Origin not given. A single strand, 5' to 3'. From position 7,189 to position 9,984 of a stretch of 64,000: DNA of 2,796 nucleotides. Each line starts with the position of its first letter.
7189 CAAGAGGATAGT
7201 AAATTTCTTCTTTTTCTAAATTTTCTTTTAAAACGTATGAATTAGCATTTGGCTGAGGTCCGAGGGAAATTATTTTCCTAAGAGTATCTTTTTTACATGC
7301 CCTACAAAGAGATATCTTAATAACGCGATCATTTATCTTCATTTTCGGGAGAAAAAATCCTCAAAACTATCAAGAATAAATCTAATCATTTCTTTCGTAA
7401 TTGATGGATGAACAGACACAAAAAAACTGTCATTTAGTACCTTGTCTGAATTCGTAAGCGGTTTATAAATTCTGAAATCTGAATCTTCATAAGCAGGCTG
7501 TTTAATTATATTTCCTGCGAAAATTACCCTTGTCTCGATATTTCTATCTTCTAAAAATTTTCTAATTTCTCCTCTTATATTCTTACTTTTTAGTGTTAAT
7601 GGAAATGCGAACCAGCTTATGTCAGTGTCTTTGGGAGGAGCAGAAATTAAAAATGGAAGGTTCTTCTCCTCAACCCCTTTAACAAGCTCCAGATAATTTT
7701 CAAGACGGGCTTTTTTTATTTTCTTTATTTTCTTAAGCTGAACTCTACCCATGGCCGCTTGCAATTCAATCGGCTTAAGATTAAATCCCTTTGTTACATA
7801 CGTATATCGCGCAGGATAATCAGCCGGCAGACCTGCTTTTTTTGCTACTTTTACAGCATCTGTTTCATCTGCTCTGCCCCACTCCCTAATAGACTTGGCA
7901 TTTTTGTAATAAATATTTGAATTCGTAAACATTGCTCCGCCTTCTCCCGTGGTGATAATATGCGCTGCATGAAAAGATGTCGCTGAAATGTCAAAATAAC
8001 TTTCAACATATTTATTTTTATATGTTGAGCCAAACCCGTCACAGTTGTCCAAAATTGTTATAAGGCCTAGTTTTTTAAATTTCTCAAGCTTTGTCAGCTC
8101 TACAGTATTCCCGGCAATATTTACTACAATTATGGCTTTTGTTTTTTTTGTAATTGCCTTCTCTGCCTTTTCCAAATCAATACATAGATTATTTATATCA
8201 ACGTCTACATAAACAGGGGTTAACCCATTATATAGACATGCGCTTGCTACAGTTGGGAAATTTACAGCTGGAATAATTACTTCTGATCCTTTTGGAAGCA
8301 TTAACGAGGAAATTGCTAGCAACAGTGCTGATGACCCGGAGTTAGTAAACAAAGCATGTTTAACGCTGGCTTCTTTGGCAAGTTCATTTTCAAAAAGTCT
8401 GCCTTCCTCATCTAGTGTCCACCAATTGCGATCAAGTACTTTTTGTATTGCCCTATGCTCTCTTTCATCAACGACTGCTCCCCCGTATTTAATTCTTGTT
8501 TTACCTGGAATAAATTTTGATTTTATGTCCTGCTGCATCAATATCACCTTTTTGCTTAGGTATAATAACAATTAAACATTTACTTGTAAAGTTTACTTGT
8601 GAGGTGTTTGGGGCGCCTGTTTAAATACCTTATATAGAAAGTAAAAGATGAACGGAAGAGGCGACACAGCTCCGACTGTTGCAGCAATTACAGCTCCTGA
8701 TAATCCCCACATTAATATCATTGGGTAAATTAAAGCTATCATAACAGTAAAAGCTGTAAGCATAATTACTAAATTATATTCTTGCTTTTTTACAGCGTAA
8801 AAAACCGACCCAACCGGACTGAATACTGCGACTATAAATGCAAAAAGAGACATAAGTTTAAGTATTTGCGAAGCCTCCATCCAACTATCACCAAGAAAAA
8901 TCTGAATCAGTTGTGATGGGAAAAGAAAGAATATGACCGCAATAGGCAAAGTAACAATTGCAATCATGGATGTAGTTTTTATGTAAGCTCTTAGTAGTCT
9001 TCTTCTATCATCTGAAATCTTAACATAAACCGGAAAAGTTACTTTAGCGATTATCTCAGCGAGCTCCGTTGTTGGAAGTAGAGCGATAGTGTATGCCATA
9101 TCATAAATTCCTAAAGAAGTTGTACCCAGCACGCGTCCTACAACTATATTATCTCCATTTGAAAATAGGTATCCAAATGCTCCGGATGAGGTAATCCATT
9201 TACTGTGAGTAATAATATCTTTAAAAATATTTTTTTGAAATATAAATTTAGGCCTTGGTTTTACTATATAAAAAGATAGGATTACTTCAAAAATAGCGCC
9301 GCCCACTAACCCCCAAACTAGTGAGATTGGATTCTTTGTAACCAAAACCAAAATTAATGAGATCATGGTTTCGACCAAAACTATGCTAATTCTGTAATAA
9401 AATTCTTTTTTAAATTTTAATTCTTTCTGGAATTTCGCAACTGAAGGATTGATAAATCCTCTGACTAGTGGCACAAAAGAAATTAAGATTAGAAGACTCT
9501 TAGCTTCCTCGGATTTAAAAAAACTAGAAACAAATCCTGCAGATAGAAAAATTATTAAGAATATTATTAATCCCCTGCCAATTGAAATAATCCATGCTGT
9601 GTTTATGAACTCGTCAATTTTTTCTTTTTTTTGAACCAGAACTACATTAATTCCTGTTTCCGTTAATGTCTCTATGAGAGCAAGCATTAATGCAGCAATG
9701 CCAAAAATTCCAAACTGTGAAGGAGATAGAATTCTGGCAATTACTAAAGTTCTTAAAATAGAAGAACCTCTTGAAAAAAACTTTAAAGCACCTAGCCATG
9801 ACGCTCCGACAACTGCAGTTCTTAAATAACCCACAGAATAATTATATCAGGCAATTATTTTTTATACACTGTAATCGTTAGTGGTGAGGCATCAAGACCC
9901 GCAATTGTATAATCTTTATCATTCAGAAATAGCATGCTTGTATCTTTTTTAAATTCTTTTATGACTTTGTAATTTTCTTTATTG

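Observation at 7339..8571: DegT-family enzyme with catalytic Lys replaced by His, a predicted ColD/E1-type sugar 3-dehydratase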

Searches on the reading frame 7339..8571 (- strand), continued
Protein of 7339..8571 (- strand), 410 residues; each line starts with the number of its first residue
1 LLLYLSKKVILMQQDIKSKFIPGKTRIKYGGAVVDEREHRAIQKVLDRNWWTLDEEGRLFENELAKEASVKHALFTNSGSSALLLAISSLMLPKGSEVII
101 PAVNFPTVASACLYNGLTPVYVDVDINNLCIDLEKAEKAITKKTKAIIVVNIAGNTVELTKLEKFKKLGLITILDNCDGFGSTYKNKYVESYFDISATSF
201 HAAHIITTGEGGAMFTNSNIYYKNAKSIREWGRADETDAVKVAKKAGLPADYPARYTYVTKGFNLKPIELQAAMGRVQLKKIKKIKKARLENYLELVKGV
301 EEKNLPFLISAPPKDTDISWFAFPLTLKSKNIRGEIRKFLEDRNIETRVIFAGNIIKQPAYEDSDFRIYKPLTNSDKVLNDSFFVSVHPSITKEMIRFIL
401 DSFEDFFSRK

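Call 45: fold_search(model_id=the predicted structure, library=pdb)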
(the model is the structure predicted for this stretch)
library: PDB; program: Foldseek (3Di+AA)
matches with E <= 10: 1960; with E <= 0.001: 1521
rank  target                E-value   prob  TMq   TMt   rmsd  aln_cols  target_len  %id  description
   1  3bcx_A                9.1e-43  1.00  0.92  0.87   2.1       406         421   34  E1 Dehydrase (released 2007-11-27)
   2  3bb8_A                6.2e-42  1.00  0.91  0.87   2.2       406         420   34  E1 Dehydrase H220K Mutant (released 2008-09-16)
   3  3bcx_B                3.7e-41  1.00  0.92  0.87   2.3       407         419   34  E1 Dehydrase (released 2007-11-27)
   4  3b8x_B                2.4e-34  1.00  0.87  0.89   2.6       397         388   27  Crystal structure of GDP-4-keto-6-deoxymannose-3-dehydratase (ColD) H188N mutant with bound GDP-perosamine (released 2007-11-27)
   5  2gms_B                2.4e-34  1.00  0.86  0.88   2.8       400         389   28  E coli GDP-4-keto-6-deoxy-D-mannose-3-dehydratase with bound hydrated PLP (released 2006-09-05)
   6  3b8x_A                2.7e-34  1.00  0.87  0.90   2.6       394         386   28  Crystal structure of GDP-4-keto-6-deoxymannose-3-dehydratase (ColD) H188N mutant with bound GDP-perosamine (released 2007-11-27)
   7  2gms_A                3.6e-34  1.00  0.87  0.89   2.9       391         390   28  E coli GDP-4-keto-6-deoxy-D-mannose-3-dehydratase with bound hydrated PLP (released 2006-09-05)
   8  3gr9_A                5.8e-34  1.00  0.85  0.88   3.4       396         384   28  Crystal structure of ColD H188K S187N (released 2009-06-16)
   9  3gr9_C                5.8e-34  1.00  0.85  0.88   2.5       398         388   27  Crystal structure of ColD H188K S187N (released 2009-06-16)
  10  3gr9_D                6.2e-34  1.00  0.86  0.89   2.6       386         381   28  Crystal structure of ColD H188K S187N (released 2009-06-16)
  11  3gr9_E                6.9e-34  1.00  0.86  0.89   2.6       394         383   27  Crystal structure of ColD H188K S187N (released 2009-06-16)
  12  3dr4_D                9.9e-34  1.00  0.85  0.92   2.3       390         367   25  GDP-perosamine synthase K186A mutant from Caulobacter crescentus with bound sugar ligand (released 2008-10-14)
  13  3dr4_B                1.1e-33  1.00  0.83  0.90   2.6       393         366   26  GDP-perosamine synthase K186A mutant from Caulobacter crescentus with bound sugar ligand (released 2008-10-14)
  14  2r0t_A                1.7e-33  1.00  0.87  0.90   2.8       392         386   28  Crystal structure of GDP-4-keto-6-deoxymannose-3-dehydratase with a trapped PLP-glutamate geminal diamine (released 2007-12-18)
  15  3gr9_F                1.8e-33  1.00  0.85  0.88   2.6       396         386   28  Crystal structure of ColD H188K S187N (released 2009-06-16)
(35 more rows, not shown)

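Call 66: list_cluster_members(proteins=[window:7339-8538:-, P0021, P0027, P0101, P0109])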
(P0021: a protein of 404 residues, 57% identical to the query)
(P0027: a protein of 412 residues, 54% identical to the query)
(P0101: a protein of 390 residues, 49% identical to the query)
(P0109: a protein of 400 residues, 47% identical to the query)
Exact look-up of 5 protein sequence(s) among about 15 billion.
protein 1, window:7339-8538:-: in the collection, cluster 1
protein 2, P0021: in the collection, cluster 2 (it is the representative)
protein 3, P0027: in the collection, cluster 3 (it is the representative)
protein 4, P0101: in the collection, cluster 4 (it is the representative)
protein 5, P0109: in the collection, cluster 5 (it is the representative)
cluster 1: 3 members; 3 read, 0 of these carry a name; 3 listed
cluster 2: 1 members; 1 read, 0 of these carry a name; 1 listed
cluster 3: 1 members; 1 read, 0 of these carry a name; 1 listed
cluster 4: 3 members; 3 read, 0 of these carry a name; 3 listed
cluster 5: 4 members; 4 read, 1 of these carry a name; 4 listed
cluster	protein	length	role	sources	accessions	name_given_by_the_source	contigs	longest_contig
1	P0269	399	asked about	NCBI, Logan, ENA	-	-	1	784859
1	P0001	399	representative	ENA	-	-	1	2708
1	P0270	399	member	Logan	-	-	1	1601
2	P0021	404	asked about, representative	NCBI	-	-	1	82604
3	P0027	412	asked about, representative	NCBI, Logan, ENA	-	-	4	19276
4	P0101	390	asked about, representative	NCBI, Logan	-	-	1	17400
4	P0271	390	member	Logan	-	-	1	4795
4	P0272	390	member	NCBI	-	-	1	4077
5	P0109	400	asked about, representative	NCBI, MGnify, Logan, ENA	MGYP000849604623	CR=1 FL=1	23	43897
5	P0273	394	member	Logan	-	-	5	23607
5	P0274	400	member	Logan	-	-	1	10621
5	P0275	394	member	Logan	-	-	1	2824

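Call 68: search_protein_families(library=pfam, proteins=[P0129, P0135, P0142, P0143, P0149, P0190, P0197, P0202, P0233, P0267], max_evalue=0.00001)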
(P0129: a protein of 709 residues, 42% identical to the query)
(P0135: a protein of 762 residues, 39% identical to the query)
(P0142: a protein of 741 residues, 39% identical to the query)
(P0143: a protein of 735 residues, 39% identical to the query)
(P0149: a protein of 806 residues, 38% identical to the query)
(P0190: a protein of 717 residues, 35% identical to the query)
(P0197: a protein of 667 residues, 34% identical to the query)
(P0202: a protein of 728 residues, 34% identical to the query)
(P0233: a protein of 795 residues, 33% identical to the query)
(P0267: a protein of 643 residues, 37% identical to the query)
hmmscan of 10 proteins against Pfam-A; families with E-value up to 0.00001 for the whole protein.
P0129 (709 aa): 6 families
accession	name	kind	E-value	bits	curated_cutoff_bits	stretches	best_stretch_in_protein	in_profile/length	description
PF01041.23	DegT_DnrJ_EryC1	-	3e-93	313.4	19.8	1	327-701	6-358/360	DegT/DnrJ/EryC1/StrS aminotransferase family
PF04321.23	RmlD_sub_bind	-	4.8e-59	200.2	27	1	3-274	2-273/287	RmlD substrate binding domain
PF01370.27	Epimerase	-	3.4e-20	72.9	20.9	1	4-213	1-239/240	NAD dependent epimerase/dehydratase family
PF16363.11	GDP_Man_Dehyd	-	1.8e-10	41.3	27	1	5-147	1-169/332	GDP-mannose 4,6 dehydratase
PF02719.21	Polysacc_synt_2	-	3e-07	30.3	20.2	1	37-147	56-154/293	Polysaccharide biosynthesis protein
PF01053.26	Cys_Met_Meta_PP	-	6e-07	28.8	27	1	347-468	54-175/381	Cys/Met metabolism PLP-dependent enzyme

P0135 (762 aa): 5 families
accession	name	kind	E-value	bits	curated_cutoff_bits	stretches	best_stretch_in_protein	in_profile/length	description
PF01041.23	DegT_DnrJ_EryC1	-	4.6e-80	270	19.8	1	358-740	5-359/360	DegT/DnrJ/EryC1/StrS aminotransferase family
PF01370.27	Epimerase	-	1.3e-34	120.1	20.9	1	14-236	2-240/240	NAD dependent epimerase/dehydratase family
PF16363.11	GDP_Man_Dehyd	-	4.8e-23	82.6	27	1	14-297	1-330/332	GDP-mannose 4,6 dehydratase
PF04321.23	RmlD_sub_bind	-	1.7e-10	40.9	27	1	14-232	4-206/287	RmlD substrate binding domain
PF01073.25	3Beta_HSD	-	3.2e-10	40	22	1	14-217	1-223/280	3-beta hydroxysteroid dehydrogenase/isomerase family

P0142 (741 aa): 6 families
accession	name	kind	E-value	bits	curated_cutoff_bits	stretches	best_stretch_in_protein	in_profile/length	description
PF01041.23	DegT_DnrJ_EryC1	-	6.5e-85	285.9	19.8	1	348-728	6-358/360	DegT/DnrJ/EryC1/StrS aminotransferase family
PF04321.23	RmlD_sub_bind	-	7.2e-68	229.2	27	1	4-286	2-281/287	RmlD substrate binding domain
PF01370.27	Epimerase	-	2.2e-24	86.6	20.9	1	5-179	1-195/240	NAD dependent epimerase/dehydratase family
PF16363.11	GDP_Man_Dehyd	-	7.5e-10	39.2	27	1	6-145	1-165/332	GDP-mannose 4,6 dehydratase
PF02719.21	Polysacc_synt_2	-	8.9e-07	28.8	20.2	1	45-145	62-150/293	Polysaccharide biosynthesis protein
PF07993.18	NAD_binding_4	-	9.4e-06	25.4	20.1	0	53-166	83-211/258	Male sterility protein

P0143 (735 aa): 6 families
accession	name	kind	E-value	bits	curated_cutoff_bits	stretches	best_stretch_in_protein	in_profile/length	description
PF01041.23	DegT_DnrJ_EryC1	-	1.4e-93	314.4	19.8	1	38-422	5-355/360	DegT/DnrJ/EryC1/StrS aminotransferase family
PF01370.27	Epimerase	-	1.3e-35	123.4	20.9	1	436-659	1-233/240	NAD dependent epimerase/dehydratase family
PF16363.11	GDP_Man_Dehyd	-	6.1e-20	72.4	27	1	437-730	1-332/332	GDP-mannose 4,6 dehydratase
PF01073.25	3Beta_HSD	-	2.9e-12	46.6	22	1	437-651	1-229/280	3-beta hydroxysteroid dehydrogenase/isomerase family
PF04321.23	RmlD_sub_bind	-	9.2e-08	31.9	27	1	436-579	3-131/287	RmlD substrate binding domain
PF02719.21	Polysacc_synt_2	-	4.1e-06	26.6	20.2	1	436-547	1-125/293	Polysaccharide biosynthesis protein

P0149 (806 aa): 5 families
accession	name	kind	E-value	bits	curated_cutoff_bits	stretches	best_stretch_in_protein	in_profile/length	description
PF01041.23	DegT_DnrJ_EryC1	-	8.5e-89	298.7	19.8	1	45-429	4-359/360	DegT/DnrJ/EryC1/StrS aminotransferase family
PF01370.27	Epimerase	-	1.9e-32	113.1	20.9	1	486-732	1-240/240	NAD dependent epimerase/dehydratase family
PF16363.11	GDP_Man_Dehyd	-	5.9e-19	69.1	27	1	562-799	82-332/332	GDP-mannose 4,6 dehydratase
PF07993.18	NAD_binding_4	-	1.3e-06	28.2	20.1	0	568-670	97-209/258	Male sterility protein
PF01212.27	Beta_elim_lyase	-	8.6e-06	25.7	27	0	67-194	35-170/288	Beta-eliminating lyase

P0190 (717 aa): 9 families
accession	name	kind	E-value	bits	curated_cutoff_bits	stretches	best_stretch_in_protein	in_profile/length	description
PF01041.23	DegT_DnrJ_EryC1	-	9.6e-82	275.5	19.8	1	335-705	4-354/360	DegT/DnrJ/EryC1/StrS aminotransferase family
PF01370.27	Epimerase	-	2.2e-36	125.9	20.9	1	7-225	1-238/240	NAD dependent epimerase/dehydratase family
PF16363.11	GDP_Man_Dehyd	-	7.5e-27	95.1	27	1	40-291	57-330/332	GDP-mannose 4,6 dehydratase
PF04321.23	RmlD_sub_bind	-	1.8e-23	83.5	27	1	6-264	2-250/287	RmlD substrate binding domain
PF01073.25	3Beta_HSD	-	2e-18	66.9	22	1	40-212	50-225/280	3-beta hydroxysteroid dehydrogenase/isomerase family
PF07993.18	NAD_binding_4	-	8e-12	45.3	20.1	1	58-212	90-258/258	Male sterility protein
PF01053.26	Cys_Met_Meta_PP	-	1.9e-07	30.4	27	1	357-477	54-174/381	Cys/Met metabolism PLP-dependent enzyme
PF13460.12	NAD_binding_10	-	5.6e-07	30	27.2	1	38-165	42-145/184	NAD(P)H-binding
PF02719.21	Polysacc_synt_2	-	7.2e-06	25.8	20.2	0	32-112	51-130/293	Polysaccharide biosynthesis protein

P0197 (667 aa): 3 families
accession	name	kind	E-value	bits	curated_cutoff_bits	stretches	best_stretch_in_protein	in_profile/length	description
PF01041.23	DegT_DnrJ_EryC1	-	3.8e-101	339.3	19.8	1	28-398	4-359/360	DegT/DnrJ/EryC1/StrS aminotransferase family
PF00535.33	Glycos_transf_2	-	5.2e-23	82.2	23.3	1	417-565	1-143/168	Glycosyl transferase family 2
PF10111.15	Glyco_tranf_2_2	-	3.4e-09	37.1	27.3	1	433-540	16-125/276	Glycosyltransferase like family 2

P0202 (728 aa): 5 families
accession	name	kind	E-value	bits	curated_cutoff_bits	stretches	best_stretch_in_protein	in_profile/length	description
PF01041.23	DegT_DnrJ_EryC1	-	1.1e-74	252.3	19.8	1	20-396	5-359/360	DegT/DnrJ/EryC1/StrS aminotransferase family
PF01370.27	Epimerase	-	2.3e-44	152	20.9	1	435-657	1-240/240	NAD dependent epimerase/dehydratase family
PF16363.11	GDP_Man_Dehyd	-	3.7e-33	115.8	27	1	436-720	1-330/332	GDP-mannose 4,6 dehydratase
PF04321.23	RmlD_sub_bind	-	1.1e-13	51.3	27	1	434-681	2-240/287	RmlD substrate binding domain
PF02719.21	Polysacc_synt_2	-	2.3e-08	34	20.2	0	475-678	62-250/293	Polysaccharide biosynthesis protein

P0233 (795 aa): 9 families
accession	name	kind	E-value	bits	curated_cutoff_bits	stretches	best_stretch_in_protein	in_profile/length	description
PF01041.23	DegT_DnrJ_EryC1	-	6.2e-83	279.4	19.8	1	20-399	5-357/360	DegT/DnrJ/EryC1/StrS aminotransferase family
PF16363.11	GDP_Man_Dehyd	-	1.4e-67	228.9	27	1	453-758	1-328/332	GDP-mannose 4,6 dehydratase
PF01370.27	Epimerase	-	5.2e-61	206.5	20.9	1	452-698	1-240/240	NAD dependent epimerase/dehydratase family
PF02719.21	Polysacc_synt_2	-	3.2e-16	59.8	20.2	1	452-687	1-215/293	Polysaccharide biosynthesis protein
PF04321.23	RmlD_sub_bind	-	9.2e-14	51.6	27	1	451-639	2-154/287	RmlD substrate binding domain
PF07993.18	NAD_binding_4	-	9.9e-13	48.3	20.1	1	454-634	1-205/258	Male sterility protein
PF01073.25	3Beta_HSD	-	1.1e-12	48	22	1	453-679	1-222/280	3-beta hydroxysteroid dehydrogenase/isomerase family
PF01053.26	Cys_Met_Meta_PP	-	2.3e-06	26.9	27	1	39-185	51-195/381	Cys/Met metabolism PLP-dependent enzyme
PF01212.27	Beta_elim_lyase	-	4.8e-06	26.5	27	0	40-219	32-227/288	Beta-eliminating lyase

P0267 (643 aa): 1 family
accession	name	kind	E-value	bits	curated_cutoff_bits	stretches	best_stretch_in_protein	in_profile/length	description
PF01041.23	DegT_DnrJ_EryC1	-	6.9e-73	246.4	19.8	1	15-374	4-359/360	DegT/DnrJ/EryC1/StrS aminotransferase family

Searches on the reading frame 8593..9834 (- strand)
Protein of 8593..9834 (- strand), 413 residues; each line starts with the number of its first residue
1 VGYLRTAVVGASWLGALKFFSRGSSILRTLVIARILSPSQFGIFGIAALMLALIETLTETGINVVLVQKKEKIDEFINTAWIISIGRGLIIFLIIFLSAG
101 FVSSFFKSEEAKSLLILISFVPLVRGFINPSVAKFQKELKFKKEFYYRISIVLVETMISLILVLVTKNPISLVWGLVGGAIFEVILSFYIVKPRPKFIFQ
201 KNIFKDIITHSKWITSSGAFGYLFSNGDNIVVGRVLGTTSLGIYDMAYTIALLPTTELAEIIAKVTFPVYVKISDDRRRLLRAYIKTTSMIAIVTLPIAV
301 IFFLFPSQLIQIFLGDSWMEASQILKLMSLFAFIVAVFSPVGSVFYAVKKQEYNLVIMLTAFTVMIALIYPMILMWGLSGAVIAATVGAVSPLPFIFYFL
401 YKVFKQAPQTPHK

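Call 4: search_protein_families(library=pfam, proteins=[window:8593-9834:-])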
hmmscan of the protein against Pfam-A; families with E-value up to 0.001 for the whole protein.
window:8593-9834:- (413 aa): 4 families
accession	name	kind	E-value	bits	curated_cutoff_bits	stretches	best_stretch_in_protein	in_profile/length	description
PF13440.11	Polysacc_synt_3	-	3.2e-71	240.4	23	1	31-322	1-292/293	Polysaccharide biosynthesis protein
PF01943.22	Polysacc_synt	-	5.7e-34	118.2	28.2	1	10-273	4-273/274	Polysaccharide biosynthesis protein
PF07856.17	Orai-1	-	4e-05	23.8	25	1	46-142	73-171/173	Mediator of CRAC channel activity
PF01554.23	MatE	-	5.3e-05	23.4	24.9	0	224-370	12-160/161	MatE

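Call 65: search_protein_families(library=ncbifam, proteins=[window:8593-9834:-], max_evalue=0.00001)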
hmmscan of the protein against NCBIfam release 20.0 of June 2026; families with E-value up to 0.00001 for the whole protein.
window:8593-9834:- (413 aa): 3 families
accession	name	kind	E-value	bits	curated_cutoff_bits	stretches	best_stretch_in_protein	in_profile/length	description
NF007773.0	PRK10459.1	equivalog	2.8e-53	181.6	273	1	6-403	6-406/492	MOP flippase family protein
NF047674.1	TeichurnBiosyTuaB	equivalog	7.7e-44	150.5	580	1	25-396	26-397/469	teichuronic acid biosynthesis protein TuaB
NF058658.1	Oglyco_Wzx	exception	9e-28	97.5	720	1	29-402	32-404/478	O-glycosylation flippase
